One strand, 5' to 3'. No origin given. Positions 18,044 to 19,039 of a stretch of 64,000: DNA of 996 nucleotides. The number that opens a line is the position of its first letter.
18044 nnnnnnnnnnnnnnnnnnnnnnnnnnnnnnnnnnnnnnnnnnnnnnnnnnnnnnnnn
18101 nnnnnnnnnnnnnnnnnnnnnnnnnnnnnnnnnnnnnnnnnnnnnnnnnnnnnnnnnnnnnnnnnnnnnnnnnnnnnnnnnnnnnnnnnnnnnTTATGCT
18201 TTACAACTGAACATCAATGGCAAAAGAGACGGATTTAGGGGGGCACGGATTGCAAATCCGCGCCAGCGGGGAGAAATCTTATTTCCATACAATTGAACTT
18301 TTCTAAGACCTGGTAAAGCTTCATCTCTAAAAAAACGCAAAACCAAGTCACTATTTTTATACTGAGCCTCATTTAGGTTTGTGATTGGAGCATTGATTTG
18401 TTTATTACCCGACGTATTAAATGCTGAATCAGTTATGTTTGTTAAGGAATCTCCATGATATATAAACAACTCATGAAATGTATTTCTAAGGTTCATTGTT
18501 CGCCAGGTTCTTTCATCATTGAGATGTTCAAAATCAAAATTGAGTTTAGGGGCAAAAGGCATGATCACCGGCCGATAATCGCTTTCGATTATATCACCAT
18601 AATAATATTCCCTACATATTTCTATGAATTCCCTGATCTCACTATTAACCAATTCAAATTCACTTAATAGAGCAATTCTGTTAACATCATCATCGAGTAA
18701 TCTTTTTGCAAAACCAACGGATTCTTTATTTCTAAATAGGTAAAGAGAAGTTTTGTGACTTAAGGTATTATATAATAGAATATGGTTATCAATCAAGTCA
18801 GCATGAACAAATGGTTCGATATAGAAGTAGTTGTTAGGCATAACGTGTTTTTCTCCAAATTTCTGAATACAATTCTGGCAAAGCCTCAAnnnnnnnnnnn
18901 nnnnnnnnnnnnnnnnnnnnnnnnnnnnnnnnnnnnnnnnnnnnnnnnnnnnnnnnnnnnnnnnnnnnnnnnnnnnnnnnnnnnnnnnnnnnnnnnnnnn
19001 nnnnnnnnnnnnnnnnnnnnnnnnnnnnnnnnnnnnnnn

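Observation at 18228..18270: Sharp hairpin-bearing module boundary at which unrelated genes are cut off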

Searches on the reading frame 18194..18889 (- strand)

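Call 9: search_protein_families(library=pfam, proteins=[window:18194-18889:-], max_evalue=0.01)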
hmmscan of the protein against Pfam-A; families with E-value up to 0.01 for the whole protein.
window:18194-18889:- (231 aa): 0 families

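Call 12: search_protein_families(library=ncbifam, proteins=[window:18194-18889:-], max_evalue=0.01)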
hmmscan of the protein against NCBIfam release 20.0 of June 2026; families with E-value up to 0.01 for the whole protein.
window:18194-18889:- (231 aa): 1 family
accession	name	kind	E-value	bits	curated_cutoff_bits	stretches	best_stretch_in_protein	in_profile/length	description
TIGR04150.1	pseudo_rSAM_GG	subfamily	8.8e-16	57.9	250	1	21-150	1-133/407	TIGR04150 pseudo-rSAM protein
